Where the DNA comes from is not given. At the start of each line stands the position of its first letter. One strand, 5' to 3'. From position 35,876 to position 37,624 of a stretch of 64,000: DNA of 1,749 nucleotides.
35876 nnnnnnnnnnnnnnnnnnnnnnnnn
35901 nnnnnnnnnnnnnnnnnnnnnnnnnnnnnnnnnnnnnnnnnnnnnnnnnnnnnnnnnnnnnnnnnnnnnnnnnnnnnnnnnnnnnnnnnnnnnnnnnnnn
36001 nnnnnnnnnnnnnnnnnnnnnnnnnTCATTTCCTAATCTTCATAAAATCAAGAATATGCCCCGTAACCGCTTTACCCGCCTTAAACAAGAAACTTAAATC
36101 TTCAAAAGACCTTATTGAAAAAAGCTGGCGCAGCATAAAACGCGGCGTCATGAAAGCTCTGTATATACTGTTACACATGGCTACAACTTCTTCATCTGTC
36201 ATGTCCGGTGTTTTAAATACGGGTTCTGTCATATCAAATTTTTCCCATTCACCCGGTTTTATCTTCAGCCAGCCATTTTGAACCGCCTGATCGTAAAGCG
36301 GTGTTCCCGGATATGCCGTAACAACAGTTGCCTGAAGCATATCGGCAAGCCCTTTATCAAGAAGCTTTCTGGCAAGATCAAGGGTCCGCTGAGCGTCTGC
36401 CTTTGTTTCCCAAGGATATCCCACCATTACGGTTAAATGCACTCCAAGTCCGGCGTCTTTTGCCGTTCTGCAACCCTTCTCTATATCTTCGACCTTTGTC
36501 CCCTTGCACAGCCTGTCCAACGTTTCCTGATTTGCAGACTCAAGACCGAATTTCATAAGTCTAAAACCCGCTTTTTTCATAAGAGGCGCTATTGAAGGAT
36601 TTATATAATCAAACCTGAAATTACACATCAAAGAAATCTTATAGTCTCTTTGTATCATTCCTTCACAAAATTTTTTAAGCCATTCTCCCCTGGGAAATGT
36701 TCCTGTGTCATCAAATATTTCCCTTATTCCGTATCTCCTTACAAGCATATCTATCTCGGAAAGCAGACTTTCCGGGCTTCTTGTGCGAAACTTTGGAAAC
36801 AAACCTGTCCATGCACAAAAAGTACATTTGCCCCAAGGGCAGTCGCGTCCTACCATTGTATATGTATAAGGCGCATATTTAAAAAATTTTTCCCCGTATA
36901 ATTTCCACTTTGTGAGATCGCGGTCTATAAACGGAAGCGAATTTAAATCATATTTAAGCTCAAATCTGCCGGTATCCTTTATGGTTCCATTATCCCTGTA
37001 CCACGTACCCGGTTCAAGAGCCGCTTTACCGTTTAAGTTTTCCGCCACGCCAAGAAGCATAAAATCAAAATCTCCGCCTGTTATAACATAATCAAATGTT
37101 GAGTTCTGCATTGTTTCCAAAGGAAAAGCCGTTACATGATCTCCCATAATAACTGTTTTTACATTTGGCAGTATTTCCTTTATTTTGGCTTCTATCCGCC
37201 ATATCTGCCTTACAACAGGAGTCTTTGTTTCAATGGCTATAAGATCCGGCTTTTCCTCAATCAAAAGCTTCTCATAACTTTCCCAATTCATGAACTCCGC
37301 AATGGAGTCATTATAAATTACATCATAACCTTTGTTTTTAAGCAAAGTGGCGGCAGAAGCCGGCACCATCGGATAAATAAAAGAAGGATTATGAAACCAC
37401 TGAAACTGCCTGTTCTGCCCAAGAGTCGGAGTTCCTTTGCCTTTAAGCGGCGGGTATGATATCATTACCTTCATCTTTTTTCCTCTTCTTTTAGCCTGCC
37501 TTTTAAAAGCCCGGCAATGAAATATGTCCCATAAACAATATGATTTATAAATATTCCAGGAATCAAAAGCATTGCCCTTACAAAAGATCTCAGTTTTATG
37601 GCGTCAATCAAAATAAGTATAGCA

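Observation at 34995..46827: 12-kb periplasmic glycosylation island: 3x GT2, B12-radical SAM, Wzx flippase, 2x NHL propellers, and two zinc-ribbon GT-C-like giant membrane proteins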

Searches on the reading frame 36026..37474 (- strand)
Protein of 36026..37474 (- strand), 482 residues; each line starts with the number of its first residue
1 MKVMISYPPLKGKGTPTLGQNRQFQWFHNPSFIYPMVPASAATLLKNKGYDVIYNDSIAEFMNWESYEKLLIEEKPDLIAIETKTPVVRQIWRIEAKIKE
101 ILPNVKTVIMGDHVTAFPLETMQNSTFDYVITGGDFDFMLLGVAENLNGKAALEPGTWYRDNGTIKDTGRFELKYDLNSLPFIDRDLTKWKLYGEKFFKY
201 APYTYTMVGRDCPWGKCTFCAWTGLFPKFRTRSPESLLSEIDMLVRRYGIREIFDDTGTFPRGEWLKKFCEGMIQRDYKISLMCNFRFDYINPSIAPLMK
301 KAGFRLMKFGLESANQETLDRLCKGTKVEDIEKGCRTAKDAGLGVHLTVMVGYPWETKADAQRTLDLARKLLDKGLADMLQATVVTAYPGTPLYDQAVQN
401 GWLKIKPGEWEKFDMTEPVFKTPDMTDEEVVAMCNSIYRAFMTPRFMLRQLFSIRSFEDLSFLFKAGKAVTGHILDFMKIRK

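Call 4: search_protein_families(library=pfam, proteins=[window:36026-37474:-], max_evalue=0.01)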
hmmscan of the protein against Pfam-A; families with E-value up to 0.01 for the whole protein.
window:36026-37474:- (482 aa): 2 families
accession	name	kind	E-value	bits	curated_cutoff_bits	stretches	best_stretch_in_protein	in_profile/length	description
PF04055.27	Radical_SAM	-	6.4e-17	62.6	29.5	1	208-368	3-166/166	Radical SAM superfamily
PF02310.24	B12-binding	-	2.9e-09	37.2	32.1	1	40-133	19-111/121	B12 binding domain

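Call 5: search_protein_families(library=ncbifam, proteins=[window:36026-37474:-], max_evalue=0.001)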
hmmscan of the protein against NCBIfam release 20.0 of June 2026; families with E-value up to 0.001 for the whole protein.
window:36026-37474:- (482 aa): 23 families
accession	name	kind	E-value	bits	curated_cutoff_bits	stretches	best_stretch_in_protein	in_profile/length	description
TIGR03471.1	HpnJ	equivalog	4.8e-48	164.2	577.6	1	31-442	30-433/472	hopanoid biosynthesis associated radical SAM protein HpnJ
TIGR02026.1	BchE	equivalog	1.4e-39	136.3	481.35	1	39-458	26-444/497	magnesium-protoporphyrin IX monomethyl ester anaerobic oxidative cyclase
TIGR04479.1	bcpD_PhpK_rSAM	subfamily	5e-27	94.4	600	1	27-438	65-469/504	PhpK family radical SAM P-methyltransferase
NF050148.1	rSAM_ApyD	equivalog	2.1e-26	92.5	750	1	71-475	70-463/645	RiPP biosynthesis radical SAM protein ApyD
TIGR04072.2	rSAM_ladder_B12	equivalog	2.5e-23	82.4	360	1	210-430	187-399/443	lipid biosynthesis B12-binding/radical SAM protein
TIGR04385.1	B12_rSAM_cofa1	equivalog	1.6e-22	80.4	450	1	40-373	25-366/438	B12 lower ligand biosynthesis radical SAM protein BzaD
NF038361.1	rSAM_Sden_1168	equivalog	2.6e-18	65.9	575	1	88-403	154-479/560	Sden_1168 family B12-binding radical SAM P-methyltransferase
TIGR03975.1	rSAM_ocin_1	subfamily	6.3e-18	64.6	281.85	1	94-371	147-430/606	RiPP maturation radical SAM C-methyltransferase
NF033070.1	rSAM_AprD4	equivalog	2.1e-17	63.2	500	1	162-430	154-420/456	AprD4 family radical SAM diol-dehydratase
TIGR04014.1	B12_SAM_MJ_0865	equivalog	2.8e-17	62.6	360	1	97-399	60-360/434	methyl-coenzyme M reductase glutamine C-methyltransferase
TIGR04013.1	B12_SAM_MJ_1487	hypoth_equivalog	7e-17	61.3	251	1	84-396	52-356/382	TIGR04013 family B12-binding domain/radical SAM domain-containing protein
TIGR04367.1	HpnR_B12_rSAM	equivalog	2.7e-13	49.3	650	1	42-397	29-373/490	hopanoid C-3 methylase HpnR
TIGR04295.1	B12_rSAM_oligo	hypoth_equivalog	6.6e-13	48.1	400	1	34-341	24-333/422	TIGR04295 family B12-binding domain-containing radical SAM protein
TIGR04190.1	B12_SAM_Ta0216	equivalog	2.9e-11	42.7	500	1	33-375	35-398/554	TIGR04190 family B12-binding domain/radical SAM domain protein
NF040542.1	rSAM_RCCLKC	equivalog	8.4e-09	35.1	450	1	35-396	13-376/423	arsinothricin biosynthesis radical SAM protein ArsL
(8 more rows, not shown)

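Call 35: search_solved_structures(query=window:36026-37474:-, max_evalue=0.01)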
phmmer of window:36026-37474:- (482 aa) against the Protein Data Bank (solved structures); distinct sequences matched with E-value up to 0.01: 7.
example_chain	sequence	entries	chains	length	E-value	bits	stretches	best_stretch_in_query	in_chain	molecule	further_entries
6fd2_B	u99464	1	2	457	1.5e-13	53.7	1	210-404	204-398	Putative apramycin biosynthetic oxidoreductase 4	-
9ccb_A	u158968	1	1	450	1.1e-12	50.9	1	98-396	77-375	Radical SAM core domain-containing protein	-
6iad_A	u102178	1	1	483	0.00074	21.8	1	280-395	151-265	Histone acetyltransferase, ELP3 family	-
6iaz_A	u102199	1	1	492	0.00077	21.7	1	280-395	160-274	Histone acetyltransferase, ELP3 family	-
6ia8_A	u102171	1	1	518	0.00087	21.5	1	280-395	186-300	Histone acetyltransferase, ELP3 family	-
2qgq_A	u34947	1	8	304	0.0059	18.8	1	201-367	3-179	Protein TM_1862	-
4jc0_A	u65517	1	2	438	0.0061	18.7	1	199-366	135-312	Ribosomal protein S12 methylthiotransferase RimO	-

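Call 57: find_homologous_proteins(query=window:36026-37474:-, max_evalue=1e-20)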
Query window:36026-37474:- (482 aa): 6142 proteins with E <= 1e-20 among 8000 candidates; the best 120 are listed.
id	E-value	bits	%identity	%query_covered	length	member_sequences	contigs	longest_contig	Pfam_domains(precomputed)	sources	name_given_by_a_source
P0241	0.0e+0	1135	100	100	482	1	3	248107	PF04055.28,PF02310.25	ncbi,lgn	-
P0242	0.0e+0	1033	90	100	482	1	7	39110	PF04055.28,PF02310.25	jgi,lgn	-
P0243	1.7e-280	949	82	100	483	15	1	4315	PF04055.28,PF02310.25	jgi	-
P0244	3.2e-278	942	81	100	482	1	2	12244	PF04055.28,PF02310.25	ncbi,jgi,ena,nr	ncbi:MAG TPA: radical SAM protein [bacterium]|nr:radical SAM protein [bacterium]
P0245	2.6e-272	922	80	100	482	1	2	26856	PF04055.28,PF02310.25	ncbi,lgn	ncbi:MAG: B12-binding domain-containing radical SAM protein [Candidatus Goldiibacteriota bacterium]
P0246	9.8e-269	910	79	100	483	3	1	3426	PF04055.28,PF02310.25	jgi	jgi:anaerobic magnesium-protoporphyrin IX monomethyl ester cyclase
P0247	1.4e-264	897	77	99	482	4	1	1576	PF04055.28,PF02310.25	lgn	-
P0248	2.2e-262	889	76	99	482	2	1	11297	PF04055.28,PF02310.25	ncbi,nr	ncbi:MAG: B12-binding domain-containing radical SAM protein [Candidatus Goldbacteria bacterium]|nr:B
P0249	4.5e-262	888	77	99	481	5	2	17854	PF04055.28,PF02310.25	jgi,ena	-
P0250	4.7e-262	888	78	100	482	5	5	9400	PF04055.28,PF02310.25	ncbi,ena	-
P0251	5.8e-262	888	76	100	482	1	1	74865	PF04055.28,PF02310.25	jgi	jgi:radical SAM superfamily enzyme YgiQ (UPF0313 family)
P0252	1.5e-261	887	76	99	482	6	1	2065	PF04055.28,PF02310.25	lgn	-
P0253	1.2e-260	884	76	100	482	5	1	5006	PF04055.28,PF02310.25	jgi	jgi:anaerobic magnesium-protoporphyrin IX monomethyl ester cyclase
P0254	1.2e-260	884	75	100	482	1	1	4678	PF04055.28,PF02310.25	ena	-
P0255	2.4e-260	883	76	99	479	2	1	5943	PF04055.28,PF02310.25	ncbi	-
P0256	1.8e-259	880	75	100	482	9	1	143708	PF04055.28,PF02310.25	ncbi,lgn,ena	-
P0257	2.5e-259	879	76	99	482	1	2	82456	PF04055.28,PF02310.25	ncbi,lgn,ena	-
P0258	3.8e-259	879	75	100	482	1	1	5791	PF04055.28,PF02310.25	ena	-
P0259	9.3e-259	877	75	99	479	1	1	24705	PF04055.28,PF02310.25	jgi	jgi:anaerobic magnesium-protoporphyrin IX monomethyl ester cyclase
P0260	1.4e-258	877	75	100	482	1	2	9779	PF04055.28,PF02310.25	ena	-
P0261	2.1e-258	876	75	100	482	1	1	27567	PF04055.28,PF02310.25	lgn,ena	-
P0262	2.8e-258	876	76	100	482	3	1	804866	PF04055.28,PF02310.25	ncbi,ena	-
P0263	6.8e-257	871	75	99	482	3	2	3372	PF04055.28,PF02310.25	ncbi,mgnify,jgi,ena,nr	ncbi:MAG TPA: radical SAM protein [Candidatus Goldiibacteriota bacterium]|mgnify:FL=1|nr:radical SAM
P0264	8.2e-257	871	74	100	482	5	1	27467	PF04055.28,PF02310.25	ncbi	-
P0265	1.1e-256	871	74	100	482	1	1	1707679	PF04055.28,PF02310.25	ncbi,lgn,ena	-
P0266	3.7e-256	869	74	99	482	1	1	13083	PF04055.28,PF02310.25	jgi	jgi:anaerobic magnesium-protoporphyrin IX monomethyl ester cyclase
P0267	9.1e-256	868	76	100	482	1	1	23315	PF04055.28,PF02310.25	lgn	-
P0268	3.6e-253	859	73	100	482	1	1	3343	PF04055.28,PF02310.25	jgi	-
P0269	5.0e-253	859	74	99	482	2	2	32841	PF04055.28,PF02310.25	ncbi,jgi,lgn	-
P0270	7.8e-253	858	73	99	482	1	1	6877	PF04055.28,PF02310.25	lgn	-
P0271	3.4e-252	856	74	100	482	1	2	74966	PF04055.28,PF02310.25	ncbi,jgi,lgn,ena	jgi:radical SAM superfamily enzyme YgiQ (UPF0313 family)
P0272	1.9e-251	853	74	100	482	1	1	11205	PF04055.28,PF02310.25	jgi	jgi:radical SAM superfamily enzyme YgiQ (UPF0313 family)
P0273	3.0e-251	853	73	100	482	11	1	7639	PF04055.28,PF02310.25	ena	-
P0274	2.0e-247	840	71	100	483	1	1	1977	PF04055.28,PF02310.25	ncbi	-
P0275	6.7e-237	805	75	92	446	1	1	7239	PF04055.28,PF02310.25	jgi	jgi:radical SAM superfamily enzyme YgiQ (UPF0313 family)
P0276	2.6e-236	803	75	92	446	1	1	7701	PF04055.28,PF02310.25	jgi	-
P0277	3.2e-236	803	75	92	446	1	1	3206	PF04055.28,PF02310.25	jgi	jgi:radical SAM superfamily enzyme YgiQ (UPF0313 family)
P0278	8.8e-226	769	66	99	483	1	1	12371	PF04055.28,PF02310.25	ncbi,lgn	-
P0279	1.2e-224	765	65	100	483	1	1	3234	PF04055.28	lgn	-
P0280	1.6e-224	765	65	100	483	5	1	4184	PF04055.28,PF02310.25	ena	-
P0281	2.3e-223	761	66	99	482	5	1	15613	PF04055.28,PF02310.25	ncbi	ncbi:MAG: B12-binding domain-containing radical SAM protein [Candidatus Latescibacterota bacterium]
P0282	2.1e-221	754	65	100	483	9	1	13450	PF04055.28,PF02310.25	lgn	-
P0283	4.1e-221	753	65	100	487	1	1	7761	PF04055.28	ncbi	-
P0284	6.0e-221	753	65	99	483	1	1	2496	PF04055.28,PF02310.25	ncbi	-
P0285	7.0e-221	753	65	100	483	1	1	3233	PF04055.28,PF02310.25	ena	-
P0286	1.1e-220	752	65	100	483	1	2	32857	PF04055.28,PF02310.25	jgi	-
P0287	1.3e-220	752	65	100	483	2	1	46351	PF04055.28,PF02310.25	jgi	-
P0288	1.7e-220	751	67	99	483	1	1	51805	PF04055.28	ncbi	ncbi:B12-binding domain-containing radical SAM protein [Candidatus Latescibacterota bacterium]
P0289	3.2e-220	750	65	99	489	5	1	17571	PF04055.28,PF02310.25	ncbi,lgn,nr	ncbi:MAG: radical SAM protein [Candidatus Latescibacter sp.]|nr:radical SAM protein [Candidatus Late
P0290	3.2e-220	750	66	99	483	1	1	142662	PF04055.28,PF02310.25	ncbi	ncbi:B12-binding domain-containing radical SAM protein [Candidatus Latescibacterota bacterium]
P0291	4.8e-220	750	66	99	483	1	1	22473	PF04055.28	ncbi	ncbi:B12-binding domain-containing radical SAM protein [Candidatus Latescibacterota bacterium]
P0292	8.5e-220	749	64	99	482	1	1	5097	PF04055.28,PF02310.25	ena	-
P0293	1.2e-219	748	65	100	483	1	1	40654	PF04055.28,PF02310.25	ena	-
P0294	1.2e-219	748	65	100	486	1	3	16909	PF04055.28,PF02310.25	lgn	-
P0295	2.0e-219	748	65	100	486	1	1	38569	PF04055.28,PF02310.25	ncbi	ncbi:B12-binding domain-containing radical SAM protein [Candidatus Latescibacterota bacterium]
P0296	2.2e-219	748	65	100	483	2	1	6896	PF04055.28,PF02310.25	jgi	jgi:radical SAM superfamily enzyme YgiQ (UPF0313 family)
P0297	6.6e-219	746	65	100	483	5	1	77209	PF04055.28,PF02310.25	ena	-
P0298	9.7e-219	745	64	100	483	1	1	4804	PF04055.28,PF02310.25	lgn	-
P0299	1.2e-218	745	66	100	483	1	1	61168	PF04055.28,PF02310.25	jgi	jgi:anaerobic magnesium-protoporphyrin IX monomethyl ester cyclase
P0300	1.7e-218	745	65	99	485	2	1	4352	PF04055.28,PF02310.25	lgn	-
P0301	1.8e-218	745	65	100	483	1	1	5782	PF04055.28,PF02310.25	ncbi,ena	-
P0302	1.9e-218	744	64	100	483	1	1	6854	PF04055.28,PF02310.25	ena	-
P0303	2.2e-218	744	65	100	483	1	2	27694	PF04055.28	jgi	-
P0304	3.6e-218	744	64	100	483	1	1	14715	PF04055.28,PF02310.25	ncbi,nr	ncbi:MAG: radical SAM protein [Candidatus Latescibacteria bacterium]|nr:radical SAM protein [Candida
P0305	5.6e-218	743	64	99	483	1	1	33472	PF04055.28,PF02310.25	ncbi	-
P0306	7.4e-218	743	65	100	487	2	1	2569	PF04055.28,PF02310.25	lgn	-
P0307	1.1e-217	742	65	100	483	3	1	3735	PF04055.28,PF02310.25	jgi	-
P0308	1.1e-217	742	65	99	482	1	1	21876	PF04055.28,PF02310.25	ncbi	ncbi:B12-binding domain-containing radical SAM protein [Candidatus Latescibacterota bacterium]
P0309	1.3e-217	742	64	99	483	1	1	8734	PF04055.28,PF02310.25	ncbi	-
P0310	2.1e-217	741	65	99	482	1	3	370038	PF04055.28,PF02310.25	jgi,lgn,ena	jgi:anaerobic magnesium-protoporphyrin IX monomethyl ester cyclase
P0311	2.2e-217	741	64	99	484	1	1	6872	PF04055.28,PF02310.25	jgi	jgi:radical SAM superfamily enzyme YgiQ (UPF0313 family)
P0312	4.0e-217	740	64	100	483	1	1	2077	PF04055.28,PF02310.25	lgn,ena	-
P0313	4.2e-217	740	64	99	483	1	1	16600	PF04055.28,PF02310.25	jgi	jgi:anaerobic magnesium-protoporphyrin IX monomethyl ester cyclase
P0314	6.3e-217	739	67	96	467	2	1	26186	PF04055.28,PF02310.25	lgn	-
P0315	6.4e-217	739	63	99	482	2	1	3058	PF04055.28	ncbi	-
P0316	1.0e-216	739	64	100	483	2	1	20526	PF04055.28,PF02310.25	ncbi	-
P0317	1.6e-216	738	65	99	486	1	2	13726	PF04055.28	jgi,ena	-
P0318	1.8e-216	738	64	99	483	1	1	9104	PF04055.28,PF02310.25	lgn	-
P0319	2.9e-216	737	65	99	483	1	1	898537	PF04055.28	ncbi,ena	-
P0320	7.7e-216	736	65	100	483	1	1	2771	PF04055.28,PF02310.25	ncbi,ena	-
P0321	1.3e-215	735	64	99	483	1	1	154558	PF04055.28,PF02310.25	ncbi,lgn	-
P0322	1.6e-215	735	64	99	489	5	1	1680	PF04055.28,PF02310.25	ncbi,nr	ncbi:MAG: radical SAM protein, partial [bacterium]|nr:radical SAM protein [bacterium]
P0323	1.8e-215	735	65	100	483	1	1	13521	PF04055.28,PF02310.25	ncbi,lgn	-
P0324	1.9e-215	735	64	100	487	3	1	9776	PF04055.28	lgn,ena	-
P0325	3.0e-215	734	64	99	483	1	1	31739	PF04055.28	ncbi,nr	ncbi:radical SAM protein [bacterium]|nr:radical SAM protein [bacterium]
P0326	4.8e-215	733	65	100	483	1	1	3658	PF04055.28,PF02310.25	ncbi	-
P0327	6.0e-215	733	64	100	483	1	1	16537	PF04055.28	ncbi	-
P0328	1.9e-214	731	63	99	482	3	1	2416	PF04055.28,PF02310.25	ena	-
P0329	2.6e-214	731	64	100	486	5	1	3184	PF04055.28,PF02310.25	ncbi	-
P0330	6.6e-214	729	64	99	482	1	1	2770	PF04055.28,PF02310.25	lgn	-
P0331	1.3e-213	728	65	100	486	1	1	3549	PF04055.28,PF02310.25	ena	-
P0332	1.7e-213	728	63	100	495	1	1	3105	PF04055.28,PF02310.25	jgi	-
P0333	2.1e-213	728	63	99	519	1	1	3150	PF04055.28,PF02310.25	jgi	jgi:radical SAM superfamily enzyme YgiQ (UPF0313 family)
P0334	2.2e-213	728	63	99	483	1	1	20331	PF04055.28,PF02310.25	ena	-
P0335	3.0e-213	727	62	100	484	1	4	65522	PF04055.28,PF02310.25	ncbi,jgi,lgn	-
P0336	5.5e-213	726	61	99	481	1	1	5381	PF04055.28,PF02310.25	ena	-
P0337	1.9e-212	725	62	100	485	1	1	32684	PF04055.28,PF02310.25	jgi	-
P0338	2.4e-212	724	63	99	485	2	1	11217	PF04055.28,PF02310.25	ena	-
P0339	3.8e-212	724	63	100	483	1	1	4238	PF04055.28,PF02310.25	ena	-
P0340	5.9e-212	723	63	99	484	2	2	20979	PF04055.28,PF02310.25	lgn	-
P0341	7.1e-212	723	63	99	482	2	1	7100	PF04055.28,PF02310.25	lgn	-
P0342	1.0e-211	722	64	99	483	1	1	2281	PF04055.28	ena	-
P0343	2.3e-211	721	62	100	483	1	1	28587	PF04055.28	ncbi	ncbi:B12-binding domain-containing radical SAM protein [Candidatus Latescibacterota bacterium]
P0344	4.1e-211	720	66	96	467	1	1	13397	PF04055.28,PF02310.25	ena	-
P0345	6.1e-211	720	63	99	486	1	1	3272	PF04055.28,PF02310.25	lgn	-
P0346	1.1e-210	719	64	99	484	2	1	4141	PF04055.28,PF02310.25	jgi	jgi:anaerobic magnesium-protoporphyrin IX monomethyl ester cyclase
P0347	1.2e-210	719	63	99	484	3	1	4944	PF04055.28,PF02310.25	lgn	-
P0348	3.4e-210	717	63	99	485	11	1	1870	PF04055.28,PF02310.25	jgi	-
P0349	1.1e-209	716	62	100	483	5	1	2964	PF04055.28,PF02310.25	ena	-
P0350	1.9e-209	715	63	100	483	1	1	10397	PF04055.28,PF02310.25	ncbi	ncbi:B12-binding domain-containing radical SAM protein [Candidatus Latescibacterota bacterium]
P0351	2.1e-209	715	63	100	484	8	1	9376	PF04055.28,PF02310.25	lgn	-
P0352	2.8e-209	714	62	99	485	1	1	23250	PF04055.28,PF02310.25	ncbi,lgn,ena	-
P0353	7.8e-209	713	63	100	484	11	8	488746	PF04055.28,PF02310.25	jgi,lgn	jgi:radical SAM superfamily enzyme YgiQ (UPF0313 family)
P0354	1.1e-208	712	61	99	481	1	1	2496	PF04055.28,PF02310.25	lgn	-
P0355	1.2e-208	712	61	100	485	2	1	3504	PF04055.28,PF02310.25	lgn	-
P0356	4.0e-207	707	62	100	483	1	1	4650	PF04055.28,PF02310.25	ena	-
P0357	7.6e-207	706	62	99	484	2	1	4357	PF04055.28,PF02310.25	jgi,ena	-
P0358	9.1e-207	706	62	99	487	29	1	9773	PF04055.28,PF02310.25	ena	-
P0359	1.3e-206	705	62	99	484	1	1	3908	PF04055.28,PF02310.25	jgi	-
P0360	1.9e-206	705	62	100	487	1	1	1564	PF04055.28,PF02310.25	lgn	-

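Call 58: find_encoding_contigs(protein=P0290, flank=10000, max_places=1)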
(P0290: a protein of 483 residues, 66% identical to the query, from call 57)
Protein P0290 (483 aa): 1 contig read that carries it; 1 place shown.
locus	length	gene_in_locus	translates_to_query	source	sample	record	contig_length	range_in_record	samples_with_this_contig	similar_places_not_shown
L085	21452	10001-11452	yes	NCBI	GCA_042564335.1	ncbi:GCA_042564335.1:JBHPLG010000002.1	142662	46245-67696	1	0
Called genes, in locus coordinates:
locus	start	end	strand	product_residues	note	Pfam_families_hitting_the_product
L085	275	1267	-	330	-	PF00814:TsaD, PF22521:HypF_C_2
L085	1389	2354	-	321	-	PF07949:YbbR (faint)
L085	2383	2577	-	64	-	-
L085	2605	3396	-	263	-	PF04493:Endonuclease_5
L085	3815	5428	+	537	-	PF04015:DUF362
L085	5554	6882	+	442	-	PF01408:GFO_IDH_MocA, PF02894:GFO_IDH_MocA_C, PF22725:GFO_IDH_MocA_C3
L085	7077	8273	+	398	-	-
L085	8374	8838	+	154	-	PF00355:Rieske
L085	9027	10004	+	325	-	PF00535:Glycos_transf_2, PF13641:Glyco_tranf_2_3 (weak), PF13632:Glyco_trans_2_3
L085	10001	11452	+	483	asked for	PF02310:B12-binding (faint), PF04055:Radical_SAM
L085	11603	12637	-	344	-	PF08450:SGL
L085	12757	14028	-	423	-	-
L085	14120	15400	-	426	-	PF07690:MFS_1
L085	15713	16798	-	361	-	PF00483:NTP_transferase, PF22640:ManC_GMP_beta-helix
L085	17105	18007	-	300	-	PF20244:DUF6599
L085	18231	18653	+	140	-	-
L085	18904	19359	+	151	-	PF00359:PTS_EIIA_2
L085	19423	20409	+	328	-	PF13650:Asp_protease_2, PF13975:gag-asp_proteas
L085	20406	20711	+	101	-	-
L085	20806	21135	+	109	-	PF11950:DUF3467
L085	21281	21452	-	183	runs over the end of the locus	PF00702:Hydrolase (weak), PF05116:S6PP (weak), PF08282:Hydrolase_3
